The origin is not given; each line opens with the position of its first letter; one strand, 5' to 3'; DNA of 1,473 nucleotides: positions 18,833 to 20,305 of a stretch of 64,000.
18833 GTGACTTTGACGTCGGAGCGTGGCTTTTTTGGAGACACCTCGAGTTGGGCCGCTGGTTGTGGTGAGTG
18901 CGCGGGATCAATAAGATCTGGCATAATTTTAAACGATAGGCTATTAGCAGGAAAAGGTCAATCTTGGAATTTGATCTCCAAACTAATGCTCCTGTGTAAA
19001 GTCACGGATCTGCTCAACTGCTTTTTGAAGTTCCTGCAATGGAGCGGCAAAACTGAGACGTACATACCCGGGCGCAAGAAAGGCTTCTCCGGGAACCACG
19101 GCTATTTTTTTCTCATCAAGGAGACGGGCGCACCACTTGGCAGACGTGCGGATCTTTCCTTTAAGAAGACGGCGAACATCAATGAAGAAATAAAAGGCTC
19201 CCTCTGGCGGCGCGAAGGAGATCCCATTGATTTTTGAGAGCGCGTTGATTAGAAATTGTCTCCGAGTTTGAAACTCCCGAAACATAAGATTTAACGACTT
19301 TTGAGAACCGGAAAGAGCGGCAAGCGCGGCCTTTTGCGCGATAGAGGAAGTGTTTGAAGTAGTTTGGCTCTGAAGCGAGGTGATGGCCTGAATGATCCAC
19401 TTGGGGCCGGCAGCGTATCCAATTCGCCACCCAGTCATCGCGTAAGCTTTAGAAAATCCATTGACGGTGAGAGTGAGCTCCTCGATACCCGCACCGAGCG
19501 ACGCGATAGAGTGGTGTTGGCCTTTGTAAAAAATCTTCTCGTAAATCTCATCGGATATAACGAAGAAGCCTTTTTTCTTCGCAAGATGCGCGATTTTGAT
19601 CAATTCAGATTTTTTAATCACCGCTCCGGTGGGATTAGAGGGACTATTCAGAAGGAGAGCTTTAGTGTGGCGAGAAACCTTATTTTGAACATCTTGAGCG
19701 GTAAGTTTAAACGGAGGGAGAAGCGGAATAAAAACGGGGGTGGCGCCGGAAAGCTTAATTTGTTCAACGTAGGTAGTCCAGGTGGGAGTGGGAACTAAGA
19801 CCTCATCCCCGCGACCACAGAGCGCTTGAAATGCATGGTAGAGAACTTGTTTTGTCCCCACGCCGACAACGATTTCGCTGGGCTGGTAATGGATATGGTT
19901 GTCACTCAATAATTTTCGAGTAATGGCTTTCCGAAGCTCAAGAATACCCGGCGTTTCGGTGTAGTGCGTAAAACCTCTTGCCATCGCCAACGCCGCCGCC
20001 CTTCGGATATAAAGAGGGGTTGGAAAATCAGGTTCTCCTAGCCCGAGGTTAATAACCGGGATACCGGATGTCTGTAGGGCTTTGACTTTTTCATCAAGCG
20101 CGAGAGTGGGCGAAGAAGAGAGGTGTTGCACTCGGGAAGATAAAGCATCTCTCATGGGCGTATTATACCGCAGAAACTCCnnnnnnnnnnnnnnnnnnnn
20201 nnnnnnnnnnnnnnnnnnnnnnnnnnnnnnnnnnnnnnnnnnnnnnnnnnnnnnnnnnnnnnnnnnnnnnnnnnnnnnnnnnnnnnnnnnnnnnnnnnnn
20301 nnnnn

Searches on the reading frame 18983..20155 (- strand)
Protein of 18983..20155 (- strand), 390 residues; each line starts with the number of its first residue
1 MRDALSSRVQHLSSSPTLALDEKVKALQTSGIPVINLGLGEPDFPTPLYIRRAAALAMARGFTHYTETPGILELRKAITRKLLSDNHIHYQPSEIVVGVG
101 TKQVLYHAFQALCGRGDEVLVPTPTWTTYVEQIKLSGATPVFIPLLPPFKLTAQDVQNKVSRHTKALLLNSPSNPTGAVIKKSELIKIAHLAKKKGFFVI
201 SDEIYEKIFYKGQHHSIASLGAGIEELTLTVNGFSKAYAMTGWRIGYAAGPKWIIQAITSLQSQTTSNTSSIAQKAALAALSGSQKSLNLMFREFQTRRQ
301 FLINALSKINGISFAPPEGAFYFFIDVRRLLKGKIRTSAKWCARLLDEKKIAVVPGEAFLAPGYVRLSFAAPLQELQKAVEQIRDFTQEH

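Call 3: search_protein_families(library=pfam, proteins=[window:18983-20155:-])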
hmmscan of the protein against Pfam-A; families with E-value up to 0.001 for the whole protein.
window:18983-20155:- (390 aa): 3 families
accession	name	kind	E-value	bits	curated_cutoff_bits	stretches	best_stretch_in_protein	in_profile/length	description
PF00155.27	Aminotran_1_2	-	7e-79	266.1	19.7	1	33-383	2-361/361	Aminotransferase class I and II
PF01041.23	DegT_DnrJ_EryC1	-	9.3e-08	32.1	19.8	1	109-202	56-145/360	DegT/DnrJ/EryC1/StrS aminotransferase family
PF01053.26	Cys_Met_Meta_PP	-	0.00091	18.3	27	0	108-203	83-174/381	Cys/Met metabolism PLP-dependent enzyme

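Call 4: search_protein_families(library=ncbifam, proteins=[window:18983-20155:-])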
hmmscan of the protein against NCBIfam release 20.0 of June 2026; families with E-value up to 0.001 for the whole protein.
window:18983-20155:- (390 aa): 80 families (the best 25 are shown)
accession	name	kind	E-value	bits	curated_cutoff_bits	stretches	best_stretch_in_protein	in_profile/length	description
NF041091.1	asp_aminotase_Arch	equivalog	2e-120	402.1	550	1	7-387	2-375/376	aspartate aminotransferase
NF004769.0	PRK06107.1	equivalog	2.4e-101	339.4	617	1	5-385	6-396/402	aspartate transaminase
NF041364.1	GntC_guanitoxin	equivalog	1e-93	314.1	415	1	35-386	1-356/356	guanitoxin biosynthesis PLP-dependent (S)-gamma-hydroxy-L-arginine cyclodehydratase GntC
NF005817.0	PRK07683.1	equivalog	3.8e-92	308.9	575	1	3-389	3-383/387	aminotransferase A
NF005816.0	PRK07682.1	equivalog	1.6e-85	287.1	620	1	32-389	29-385/390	aminotransferase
NF004975.0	PRK06348.1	equivalog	1.7e-81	274.1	549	1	26-385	23-381/384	pyridoxal phosphate-dependent aminotransferase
NF004770.0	PRK06108.1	subfamily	8.5e-81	271.8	422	1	33-389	37-394/396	pyridoxal phosphate-dependent aminotransferase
NF005588.0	PRK07309.1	equivalog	2.9e-78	263.5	576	1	29-390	26-389/391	pyridoxal phosphate-dependent aminotransferase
NF005601.0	PRK07337.1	equivalog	4.8e-76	256.4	496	1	4-386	7-391/394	pyridoxal phosphate-dependent aminotransferase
NF006229.0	PRK08361.1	equivalog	4.6e-73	246.5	624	1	8-385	13-386/391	aspartate aminotransferase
TIGR03540.1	DapC_direct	equivalog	3e-68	230.5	593.25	1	6-385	3-382/383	LL-diaminopimelate aminotransferase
NF006514.0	PRK08960.1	equivalog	3.8e-68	230.1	554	1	3-385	3-383/388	pyridoxal phosphate-dependent aminotransferase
NF006756.0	PRK09276.1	subfamily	9.5e-67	225.6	507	1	5-386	4-385/387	LL-diaminopimelate aminotransferase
NF006230.0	PRK08363.1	equivalog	4.4e-64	216.7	534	1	24-389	22-394/398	alanine aminotransferase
NF005855.0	PRK07777.1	equivalog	8.1e-64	216.3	553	1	32-386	28-387/391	pyridoxal phosphate-dependent aminotransferase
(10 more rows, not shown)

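Call 38: search_solved_structures(query=window:18983-20155:-, max_evalue=1e-40, show_alignments=2)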
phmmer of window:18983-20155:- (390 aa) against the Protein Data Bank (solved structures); distinct sequences matched with E-value up to 1e-40: 22.
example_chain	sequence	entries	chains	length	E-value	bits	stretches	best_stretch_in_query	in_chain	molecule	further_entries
5wmh_A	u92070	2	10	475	2.2e-96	326.2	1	4-385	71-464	Bifunctional aspartate aminotransferase and glutamate/aspartate-prephenate aminotransferas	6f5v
5wmi_A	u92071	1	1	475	1.1e-95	323.9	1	4-385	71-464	Bifunctional aspartate aminotransferase and glutamate/aspartate-prephenate aminotransferas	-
5wml_A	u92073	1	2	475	1.5e-95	323.4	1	4-385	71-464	Bifunctional aspartate aminotransferase and glutamate/aspartate-prephenate aminotransferas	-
5wmk_A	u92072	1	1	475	1e-94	320.7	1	4-385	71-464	Bifunctional aspartate aminotransferase and glutamate/aspartate-prephenate aminotransferas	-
8wkj_A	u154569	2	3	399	2.9e-90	306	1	4-386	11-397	Aminotransferase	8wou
1o4s_A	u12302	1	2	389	1.7e-88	300.2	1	5-387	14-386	Aspartate aminotransferase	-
1j32_A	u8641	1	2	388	2.5e-87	296.4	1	5-386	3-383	aspartate aminotransferase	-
6f35_A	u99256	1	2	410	2.1e-85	290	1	6-384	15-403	Aspartate aminotransferase B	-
1bkg_A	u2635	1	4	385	5.4e-85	288.7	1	4-383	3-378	ASPARTATE AMINOTRANSFERASE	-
1bjw_A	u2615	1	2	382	5.6e-85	288.6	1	4-383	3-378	ASPARTATE AMINOTRANSFERASE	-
6f77_A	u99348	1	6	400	1.5e-84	287.2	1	9-386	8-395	Aspartate aminotransferase A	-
1b5o_A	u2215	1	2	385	2.7e-84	286.4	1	4-383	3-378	PROTEIN (ASPARTATE AMINOTRANSFERASE)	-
1b5p_A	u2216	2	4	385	1.3e-83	284.1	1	4-383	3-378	PROTEIN (ASPARTATE AMINOTRANSFERASE) | ASPARTATE AMINOTRANSFERASE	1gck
1gc3_A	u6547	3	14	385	2.3e-82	280.1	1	4-383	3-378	ASPARTATE AMINOTRANSFERASE | PROTEIN (ASPARTATE AMINOTRANSFERASE)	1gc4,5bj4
5bj3_A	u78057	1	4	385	3e-82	279.6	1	4-383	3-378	PROTEIN (ASPARTATE AMINOTRANSFERASE)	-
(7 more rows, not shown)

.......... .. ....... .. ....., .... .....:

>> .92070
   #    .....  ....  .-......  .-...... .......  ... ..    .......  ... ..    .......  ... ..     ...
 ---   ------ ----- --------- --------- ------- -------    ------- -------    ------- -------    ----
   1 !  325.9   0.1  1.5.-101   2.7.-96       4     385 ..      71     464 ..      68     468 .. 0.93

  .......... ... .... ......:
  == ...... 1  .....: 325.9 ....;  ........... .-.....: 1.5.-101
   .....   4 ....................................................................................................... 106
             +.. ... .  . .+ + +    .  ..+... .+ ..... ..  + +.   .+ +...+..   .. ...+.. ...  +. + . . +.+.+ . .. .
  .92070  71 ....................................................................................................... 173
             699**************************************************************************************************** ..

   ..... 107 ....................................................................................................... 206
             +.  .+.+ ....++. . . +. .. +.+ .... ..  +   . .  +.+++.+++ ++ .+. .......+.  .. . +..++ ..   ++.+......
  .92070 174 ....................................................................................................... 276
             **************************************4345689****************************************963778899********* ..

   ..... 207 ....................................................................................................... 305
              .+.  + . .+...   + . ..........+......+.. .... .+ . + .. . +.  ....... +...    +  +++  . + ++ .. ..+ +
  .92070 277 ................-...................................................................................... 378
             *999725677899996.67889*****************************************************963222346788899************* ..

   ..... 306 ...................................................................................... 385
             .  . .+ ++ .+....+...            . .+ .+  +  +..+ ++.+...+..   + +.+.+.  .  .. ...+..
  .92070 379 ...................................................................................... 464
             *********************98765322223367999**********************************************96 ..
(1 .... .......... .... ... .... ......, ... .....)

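Call 82: find_homologous_proteins(query=window:18983-20152:-, max_evalue=1e-40)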
Query window:18983-20152:- (389 aa): 7995 proteins with E <= 1e-40 among 8000 candidates; the best 120 are listed.
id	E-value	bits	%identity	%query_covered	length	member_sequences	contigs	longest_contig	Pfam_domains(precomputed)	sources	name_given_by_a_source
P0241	1.9e-254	861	100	100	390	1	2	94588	PF00155.28,PF01041.24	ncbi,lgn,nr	ncbi:MAG: pyridoxal phosphate-dependent aminotransferase [Candidatus Liptonbacteria bacterium]|nr:py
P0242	5.8e-180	616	71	99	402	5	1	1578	PF00155.28,PF01041.24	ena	-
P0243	3.1e-160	551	65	99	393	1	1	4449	PF00155.28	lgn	-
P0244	3.2e-160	551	65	99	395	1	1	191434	PF00155.28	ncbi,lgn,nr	ncbi:MAG: pyridoxal phosphate-dependent aminotransferase [Candidatus Liptonbacteria bacterium]|nr:py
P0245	8.3e-159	546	63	100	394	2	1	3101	PF00155.28,PF01053.27,PF01041.24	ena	-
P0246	1.3e-157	542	62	99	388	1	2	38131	PF00155.28,PF01053.27,PF01041.24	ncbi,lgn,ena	-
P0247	4.8e-157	541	63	99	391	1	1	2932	PF00155.28,PF01053.27,PF01041.24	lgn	-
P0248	5.1e-156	537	64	99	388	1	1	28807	PF00155.28,PF01041.24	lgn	-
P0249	9.0e-156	536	63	98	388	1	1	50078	PF00155.28,PF01041.24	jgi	-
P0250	9.3e-156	536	63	99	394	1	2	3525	PF00155.28,PF01053.27,PF01041.24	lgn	-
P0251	1.1e-155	536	63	99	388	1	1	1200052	PF04864.20,PF00155.28,PF00266.26,PF01053.27,PF01041.24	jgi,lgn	jgi:aspartate aminotransferase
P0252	5.6e-155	534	63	99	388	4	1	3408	PF00155.28,PF01053.27,PF01041.24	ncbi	-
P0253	1.1e-154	533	62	99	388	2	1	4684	PF00155.28,PF01041.24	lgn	-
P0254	1.1e-154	533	62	100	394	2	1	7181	PF00155.28,PF01041.24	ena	-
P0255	1.3e-154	533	63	99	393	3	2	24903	PF00155.28,PF01053.27,PF01041.24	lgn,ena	-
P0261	6.5e-149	514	60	100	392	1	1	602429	PF00155.28,PF01041.24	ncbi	-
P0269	5.7e-145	501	58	98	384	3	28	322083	PF00155.28,PF01053.27,PF01041.24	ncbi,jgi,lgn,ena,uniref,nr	ncbi:hypothetical protein A3A76_02915 [Candidatus Woesebacteria bacterium RIFCSPLOWO2_01_FULL_39_23]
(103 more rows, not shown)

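Call 83: find_encoding_contigs(protein=P0251, flank=5000, max_places=1)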
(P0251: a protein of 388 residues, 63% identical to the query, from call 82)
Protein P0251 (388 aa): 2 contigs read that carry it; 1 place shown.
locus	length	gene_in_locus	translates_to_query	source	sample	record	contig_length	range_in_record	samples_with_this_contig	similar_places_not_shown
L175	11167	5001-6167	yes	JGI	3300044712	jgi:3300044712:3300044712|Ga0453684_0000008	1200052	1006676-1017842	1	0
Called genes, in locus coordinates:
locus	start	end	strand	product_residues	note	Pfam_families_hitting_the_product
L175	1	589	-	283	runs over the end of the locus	PF13480:Acetyltransf_6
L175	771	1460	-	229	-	-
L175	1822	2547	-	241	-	PF00483:NTP_transferase, PF12804:NTP_transf_3 (weak)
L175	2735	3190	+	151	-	PF03449:GreA_GreB_N, PF01272:GreA_GreB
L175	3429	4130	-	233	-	PF08713:DNA_alkylation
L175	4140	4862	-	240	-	PF00696:AA_kinase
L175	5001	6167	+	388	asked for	PF00155:Aminotran_1_2, PF00266:Aminotran_5 (faint), PF01041:DegT_DnrJ_EryC1, PF01053:Cys_Met_Meta_PP (weak), PF04864:Alliinase_C (faint)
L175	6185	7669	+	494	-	PF14010:PEPcase_2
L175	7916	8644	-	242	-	PF01263:Aldose_epim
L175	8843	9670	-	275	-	-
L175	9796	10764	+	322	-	PF03320:FBPase_glpX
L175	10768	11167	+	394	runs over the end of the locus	PF00390:malic, PF03949:Malic_M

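Call 84: find_encoding_contigs(protein=P0261, flank=5000, max_places=1)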
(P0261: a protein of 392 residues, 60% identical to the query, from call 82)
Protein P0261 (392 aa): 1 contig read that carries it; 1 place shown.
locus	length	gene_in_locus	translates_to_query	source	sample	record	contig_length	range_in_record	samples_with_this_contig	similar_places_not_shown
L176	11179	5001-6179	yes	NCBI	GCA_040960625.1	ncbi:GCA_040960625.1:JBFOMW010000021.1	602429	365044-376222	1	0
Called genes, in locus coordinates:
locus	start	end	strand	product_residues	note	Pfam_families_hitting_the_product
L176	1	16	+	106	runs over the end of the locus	PF01541:GIY-YIG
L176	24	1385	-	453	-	PF01743:PolyA_pol, PF12627:PolyA_pol_RNAbd, PF01966:HD, PF13735:tRNA_NucTran2_2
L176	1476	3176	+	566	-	PF01368:DHH, PF02272:DHHA1, PF17768:RecJ_OB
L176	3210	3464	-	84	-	-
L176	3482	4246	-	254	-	PF08241:Methyltransf_11 (weak)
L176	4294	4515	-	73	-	-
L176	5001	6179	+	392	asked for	PF00155:Aminotran_1_2, PF01041:DegT_DnrJ_EryC1 (weak)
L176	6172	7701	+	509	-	PF14010:PEPcase_2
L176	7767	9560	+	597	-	PF01336:tRNA_anti-codon, PF00152:tRNA-synt_2, PF04073:tRNA_edit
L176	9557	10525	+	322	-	PF00768:Peptidase_S11, PF02113:Peptidase_S13 (weak), PF13354:Beta-lactamase2 (weak)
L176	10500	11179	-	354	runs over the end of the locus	-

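Call 85: find_encoding_contigs(protein=P0269, flank=5000, max_places=1)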
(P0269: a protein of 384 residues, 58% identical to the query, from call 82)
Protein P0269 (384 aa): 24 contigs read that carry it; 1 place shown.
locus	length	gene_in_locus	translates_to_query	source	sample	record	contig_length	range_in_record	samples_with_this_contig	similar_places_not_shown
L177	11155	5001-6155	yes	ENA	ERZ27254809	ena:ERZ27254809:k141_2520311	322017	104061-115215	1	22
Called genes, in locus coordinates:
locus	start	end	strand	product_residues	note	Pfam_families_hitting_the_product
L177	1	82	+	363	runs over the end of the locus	PF00704:Glyco_hydro_18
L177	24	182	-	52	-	-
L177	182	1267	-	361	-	PF00535:Glycos_transf_2, PF13641:Glyco_tranf_2_3, PF03142:Chitin_synth_2, PF13632:Glyco_trans_2_3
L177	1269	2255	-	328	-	PF01522:Polysacc_deac_1, PF10096:DUF2334 (weak)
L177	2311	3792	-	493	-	PF13231:PMT_2 (weak)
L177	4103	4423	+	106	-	-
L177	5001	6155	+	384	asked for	PF00155:Aminotran_1_2, PF01041:DegT_DnrJ_EryC1 (weak), PF01053:Cys_Met_Meta_PP (weak)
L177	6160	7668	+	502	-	PF14010:PEPcase_2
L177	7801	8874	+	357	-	PF07478:Dala_Dala_lig_C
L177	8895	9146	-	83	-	-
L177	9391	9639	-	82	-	PF01541:GIY-YIG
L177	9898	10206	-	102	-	-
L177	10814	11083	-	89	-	-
